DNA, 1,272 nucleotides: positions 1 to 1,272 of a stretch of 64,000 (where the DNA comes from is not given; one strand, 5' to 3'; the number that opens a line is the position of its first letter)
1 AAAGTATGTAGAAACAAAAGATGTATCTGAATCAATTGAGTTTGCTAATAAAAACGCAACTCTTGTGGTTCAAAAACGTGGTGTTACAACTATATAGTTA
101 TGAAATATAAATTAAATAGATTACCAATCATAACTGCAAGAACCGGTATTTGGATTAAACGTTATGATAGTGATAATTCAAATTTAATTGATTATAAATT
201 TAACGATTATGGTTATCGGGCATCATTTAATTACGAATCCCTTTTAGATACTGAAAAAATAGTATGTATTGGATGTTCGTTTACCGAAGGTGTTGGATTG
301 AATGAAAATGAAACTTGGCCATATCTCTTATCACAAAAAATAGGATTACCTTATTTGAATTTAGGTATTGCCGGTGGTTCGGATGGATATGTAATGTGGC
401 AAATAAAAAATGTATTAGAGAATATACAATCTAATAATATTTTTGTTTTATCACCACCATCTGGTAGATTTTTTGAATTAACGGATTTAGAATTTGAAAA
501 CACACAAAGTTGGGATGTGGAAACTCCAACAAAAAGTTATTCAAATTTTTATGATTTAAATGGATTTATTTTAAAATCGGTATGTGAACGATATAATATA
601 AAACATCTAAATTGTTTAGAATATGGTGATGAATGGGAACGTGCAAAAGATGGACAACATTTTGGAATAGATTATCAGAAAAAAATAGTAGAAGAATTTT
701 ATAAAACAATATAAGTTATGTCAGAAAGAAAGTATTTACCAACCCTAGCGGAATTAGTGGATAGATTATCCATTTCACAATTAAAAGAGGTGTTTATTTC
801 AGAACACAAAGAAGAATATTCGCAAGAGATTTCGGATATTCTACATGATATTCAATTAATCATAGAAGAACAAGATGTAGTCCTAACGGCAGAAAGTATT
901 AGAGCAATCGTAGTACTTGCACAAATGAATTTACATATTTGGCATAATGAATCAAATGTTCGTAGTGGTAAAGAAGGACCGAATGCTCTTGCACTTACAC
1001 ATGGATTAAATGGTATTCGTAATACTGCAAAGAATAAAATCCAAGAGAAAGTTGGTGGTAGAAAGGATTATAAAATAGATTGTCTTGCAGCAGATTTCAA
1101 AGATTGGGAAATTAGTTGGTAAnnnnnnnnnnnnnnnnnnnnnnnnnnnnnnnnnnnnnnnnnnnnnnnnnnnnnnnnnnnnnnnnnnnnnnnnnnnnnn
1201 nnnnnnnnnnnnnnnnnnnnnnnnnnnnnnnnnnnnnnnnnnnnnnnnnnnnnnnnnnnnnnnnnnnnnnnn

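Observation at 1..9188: Nine-kb block of glycan or nucleotide-sugar modification genes with two tandem paralog pairs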

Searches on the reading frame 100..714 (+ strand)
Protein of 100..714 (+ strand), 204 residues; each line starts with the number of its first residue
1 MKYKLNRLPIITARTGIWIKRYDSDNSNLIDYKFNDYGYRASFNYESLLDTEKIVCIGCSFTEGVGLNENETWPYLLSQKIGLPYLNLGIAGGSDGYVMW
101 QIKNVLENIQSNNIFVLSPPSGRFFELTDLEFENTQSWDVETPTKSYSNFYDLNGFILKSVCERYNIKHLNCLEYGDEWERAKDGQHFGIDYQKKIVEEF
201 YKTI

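Call 3: search_protein_families(library=pfam, max_evalue=0.1, proteins=[window:100-714:+])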
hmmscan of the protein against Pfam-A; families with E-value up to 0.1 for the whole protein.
window:100-714:+ (204 aa): 2 families
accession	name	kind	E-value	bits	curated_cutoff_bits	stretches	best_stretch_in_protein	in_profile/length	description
PF00657.28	Lipase_GDSL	-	0.031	14.9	23.6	0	54-106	1-65/208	GDSL-like Lipase/Acylhydrolase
PF20078.4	DUF6473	-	0.055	13.1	27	1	48-117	31-97/274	Domain of unknown function (DUF6473)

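Call 4: search_protein_families(library=phrogs, max_evalue=0.01, proteins=[window:100-714:+])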
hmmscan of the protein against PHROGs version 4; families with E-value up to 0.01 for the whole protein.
window:100-714:+ (204 aa): 1 family
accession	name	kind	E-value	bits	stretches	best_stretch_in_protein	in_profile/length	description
phrog_5240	-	tail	0.0017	18.1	1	37-94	446-497/670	tail fiber protein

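Call 16: search_protein_families(library=ncbifam, max_evalue=0.01, proteins=[window:100-714:+])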
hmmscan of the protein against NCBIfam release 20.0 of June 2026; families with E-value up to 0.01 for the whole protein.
window:100-714:+ (204 aa): 0 families

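Call 17: find_encoding_contigs(protein=window:100-714:+, flank=10000, max_places=6)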
Protein window:100-714:+ (204 aa): 3 contigs read that carry it; 2 places shown.
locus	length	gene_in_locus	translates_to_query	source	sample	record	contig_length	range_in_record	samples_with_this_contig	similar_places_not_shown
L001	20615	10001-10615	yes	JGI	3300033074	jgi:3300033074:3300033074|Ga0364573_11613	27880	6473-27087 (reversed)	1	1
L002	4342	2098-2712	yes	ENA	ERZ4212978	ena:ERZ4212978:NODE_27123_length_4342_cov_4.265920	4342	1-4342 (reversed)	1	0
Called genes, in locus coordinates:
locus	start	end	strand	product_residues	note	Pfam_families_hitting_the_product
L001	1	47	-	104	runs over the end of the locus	-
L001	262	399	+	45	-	-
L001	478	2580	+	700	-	-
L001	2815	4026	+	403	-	PF13401:AAA_22 (faint), PF00158:Sigma54_activat (weak), PF00004:AAA, PF07724:AAA_2, PF07728:AAA_5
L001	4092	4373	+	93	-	-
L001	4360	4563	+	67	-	-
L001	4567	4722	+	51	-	-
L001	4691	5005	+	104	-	-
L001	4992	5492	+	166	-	PF00156:Pribosyltran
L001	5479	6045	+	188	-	PF01048:PNP_UDP_1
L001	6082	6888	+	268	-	-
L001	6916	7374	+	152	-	-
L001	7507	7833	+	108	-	-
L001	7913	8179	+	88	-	-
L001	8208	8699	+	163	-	-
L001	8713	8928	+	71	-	-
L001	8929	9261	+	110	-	-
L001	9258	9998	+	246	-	PF00294:PfkB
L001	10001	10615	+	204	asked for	-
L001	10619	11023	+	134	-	-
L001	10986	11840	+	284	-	-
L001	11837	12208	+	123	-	PF00190:Cupin_1 (weak), PF07883:Cupin_2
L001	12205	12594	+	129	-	PF01467:CTP_transf_like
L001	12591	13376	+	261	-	PF13640:2OG-FeII_Oxy_3, PF13661:2OG-FeII_Oxy_4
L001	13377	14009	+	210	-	PF01041:DegT_DnrJ_EryC1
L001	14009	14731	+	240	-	PF19547:DUF6071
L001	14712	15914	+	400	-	-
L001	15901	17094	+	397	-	-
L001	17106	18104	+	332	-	-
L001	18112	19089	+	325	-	-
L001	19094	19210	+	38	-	-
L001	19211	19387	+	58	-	-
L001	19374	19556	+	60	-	-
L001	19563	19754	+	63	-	-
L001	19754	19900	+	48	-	-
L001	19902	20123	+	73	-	-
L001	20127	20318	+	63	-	PF04024:PspC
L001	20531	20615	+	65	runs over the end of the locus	-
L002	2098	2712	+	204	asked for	-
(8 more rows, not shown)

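Call 71: search_protein_families(library=pfam, max_evalue=0.1, proteins=[L001:9258-9998:+, L001:8929-9261:+, L001:8208-8699:+])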
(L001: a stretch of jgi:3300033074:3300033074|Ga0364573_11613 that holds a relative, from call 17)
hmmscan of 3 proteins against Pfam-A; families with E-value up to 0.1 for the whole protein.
L001:9258-9998:+ (246 aa): 1 family
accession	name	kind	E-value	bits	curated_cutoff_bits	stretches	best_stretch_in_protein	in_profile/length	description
PF00294.29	PfkB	-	5.8e-16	59.1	25.8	1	47-245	69-297/302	pfkB family carbohydrate kinase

L001:8929-9261:+ (110 aa): 0 families

L001:8208-8699:+ (163 aa): 2 families
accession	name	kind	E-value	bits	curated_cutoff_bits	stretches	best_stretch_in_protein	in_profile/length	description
PF21097.3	SR_plectin_7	-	0.016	16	27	1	78-132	9-61/116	Spectrin repeat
PF18381.7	YcaO_C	-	0.038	14.4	26.1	1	69-132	83-145/172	YcaO cyclodehydratase C-terminal domain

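Call 85: search_protein_families(library=ncbifam, max_evalue=0.01, proteins=[L001:9258-9998:+])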
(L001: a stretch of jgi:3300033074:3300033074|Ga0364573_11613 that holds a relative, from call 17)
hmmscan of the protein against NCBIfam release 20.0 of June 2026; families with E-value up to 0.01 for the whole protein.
L001:9258-9998:+ (246 aa): 14 families
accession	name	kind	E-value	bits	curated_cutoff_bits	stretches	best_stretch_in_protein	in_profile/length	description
TIGR02198.1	rfaE_dom_I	equivalog_domain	3e-37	128.4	345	2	63-245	98-304/315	D-glycero-beta-D-manno-heptose-7-phosphate kinase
NF008454.0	PRK11316.1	equivalog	8.1e-25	87.4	521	2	60-246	97-303/475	bifunctional D-glycero-beta-D-manno-heptose-7-phosphate kinase/D-glycero-beta-D-manno-heptose 1-phosphate adenylyltransferase HldE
TIGR02152.1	D_ribokin_bact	equivalog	4.9e-11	42.5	299.65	1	136-243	175-286/298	ribokinase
TIGR04382.1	myo_inos_iolC_N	equivalog_domain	7.1e-08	32.1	300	1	174-243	222-295/309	5-dehydro-2-deoxygluconokinase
NF007321.0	PRK09813.1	equivalog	3.6e-07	29.9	247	1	38-241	48-258/261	fructoselysine 6-kinase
NF053626.1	RibKinHalex1628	equivalog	3.8e-07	29.9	330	1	46-244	70-279/293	ATP-dependent ribose-1-phosphate kinase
NF040938.1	KDG_KDGal_kin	equivalog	1e-06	28.1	400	1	167-242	209-288/305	bifunctional 2-dehydro-3-deoxygluconokinase/2-dehydro-3-deoxygalactonokinase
NF008353.0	PRK11142.1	equivalog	1.7e-05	24.5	341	1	173-243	216-289/307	ribokinase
TIGR03828.1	pfkB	equivalog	3.7e-05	22.9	292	1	172-243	213-287/305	1-phosphofructokinase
TIGR03168.1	1-PFK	subfamily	5e-05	22.3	216.4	1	172-243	213-287/305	hexose kinase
NF041332.1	KDG_KDGal_kin_Halo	equivalog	0.00027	20.5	440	1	173-236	224-290/320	bifunctional 2-dehydro-3-deoxygluconokinase/2-dehydro-3-deoxygalactonokinase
NF047869.1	myo_kin_aldol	exception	0.00034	19.1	600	1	195-243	269-317/586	bifunctional 5-dehydro-2-deoxygluconokinase/5-dehydro-2-deoxyphosphogluconate aldolase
NF041134.1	R1P_kin_Thcocales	equivalog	0.00076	19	500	1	146-243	166-268/291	ADP-dependent ribose-1-phosphate kinase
NF041164.1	NucKinThplmales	equivalog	0.00086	18.6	450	1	164-240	194-274/295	nucleoside kinase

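Call 105: search_protein_families(library=phrogs, max_evalue=0.05, proteins=[L001:8929-9261:+, L001:8208-8699:+])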
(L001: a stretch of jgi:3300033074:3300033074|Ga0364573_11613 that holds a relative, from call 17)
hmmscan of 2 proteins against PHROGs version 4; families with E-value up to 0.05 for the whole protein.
L001:8929-9261:+ (110 aa): 0 families

L001:8208-8699:+ (163 aa): 0 families

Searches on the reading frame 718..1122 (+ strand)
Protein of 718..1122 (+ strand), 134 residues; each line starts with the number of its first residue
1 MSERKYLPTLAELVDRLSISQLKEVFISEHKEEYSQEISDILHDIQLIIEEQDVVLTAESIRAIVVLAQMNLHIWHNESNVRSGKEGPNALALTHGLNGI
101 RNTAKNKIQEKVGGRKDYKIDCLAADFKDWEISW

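Call 3: search_protein_families(library=pfam, max_evalue=0.1, proteins=[window:718-1122:+])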
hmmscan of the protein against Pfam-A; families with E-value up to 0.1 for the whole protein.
window:718-1122:+ (134 aa): 3 families
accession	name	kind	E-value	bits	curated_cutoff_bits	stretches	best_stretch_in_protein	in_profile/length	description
PF14063.11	DUF4254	-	0.017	15.4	27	0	9-31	75-97/144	Protein of unknown function (DUF4254)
PF23460.1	ZMYND8_CC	-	0.05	14.3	27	1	29-65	8-44/65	ZMYND8 protein coiled-coil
PF25006.1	DUF7783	-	0.068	13.6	27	1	17-76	14-73/130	Domain of unknown function (DUF7783)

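Call 4: search_protein_families(library=phrogs, max_evalue=0.01, proteins=[window:718-1122:+])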
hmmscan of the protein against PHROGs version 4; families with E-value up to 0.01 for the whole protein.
window:718-1122:+ (134 aa): 0 families

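Call 16: search_protein_families(library=ncbifam, max_evalue=0.01, proteins=[window:718-1122:+])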
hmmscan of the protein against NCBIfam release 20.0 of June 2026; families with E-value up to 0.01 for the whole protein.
window:718-1122:+ (134 aa): 1 family
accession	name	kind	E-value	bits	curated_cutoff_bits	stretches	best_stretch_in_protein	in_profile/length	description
TIGR01458.1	HAD-SF-IIA-hyp3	hypoth_equivalog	0.0027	17.1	175.95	1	8-71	24-87/257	TIGR01458 family HAD-type hydrolase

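Call 86: search_solved_structures(query=window:718-1122:+, max_evalue=10, show_alignments=1)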
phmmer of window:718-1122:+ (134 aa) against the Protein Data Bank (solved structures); distinct sequences matched with E-value up to 10: 2.
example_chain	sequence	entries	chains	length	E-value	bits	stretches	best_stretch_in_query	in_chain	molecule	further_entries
4hwg_A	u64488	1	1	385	0.23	15.1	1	11-56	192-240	UDP-N-acetylglucosamine 2-epimerase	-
4uzz_A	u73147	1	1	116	0.6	13.8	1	26-82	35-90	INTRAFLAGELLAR TRANSPORT COMPLEX B PROTEIN 46 CARBOXY-TERMINAL PROTEIN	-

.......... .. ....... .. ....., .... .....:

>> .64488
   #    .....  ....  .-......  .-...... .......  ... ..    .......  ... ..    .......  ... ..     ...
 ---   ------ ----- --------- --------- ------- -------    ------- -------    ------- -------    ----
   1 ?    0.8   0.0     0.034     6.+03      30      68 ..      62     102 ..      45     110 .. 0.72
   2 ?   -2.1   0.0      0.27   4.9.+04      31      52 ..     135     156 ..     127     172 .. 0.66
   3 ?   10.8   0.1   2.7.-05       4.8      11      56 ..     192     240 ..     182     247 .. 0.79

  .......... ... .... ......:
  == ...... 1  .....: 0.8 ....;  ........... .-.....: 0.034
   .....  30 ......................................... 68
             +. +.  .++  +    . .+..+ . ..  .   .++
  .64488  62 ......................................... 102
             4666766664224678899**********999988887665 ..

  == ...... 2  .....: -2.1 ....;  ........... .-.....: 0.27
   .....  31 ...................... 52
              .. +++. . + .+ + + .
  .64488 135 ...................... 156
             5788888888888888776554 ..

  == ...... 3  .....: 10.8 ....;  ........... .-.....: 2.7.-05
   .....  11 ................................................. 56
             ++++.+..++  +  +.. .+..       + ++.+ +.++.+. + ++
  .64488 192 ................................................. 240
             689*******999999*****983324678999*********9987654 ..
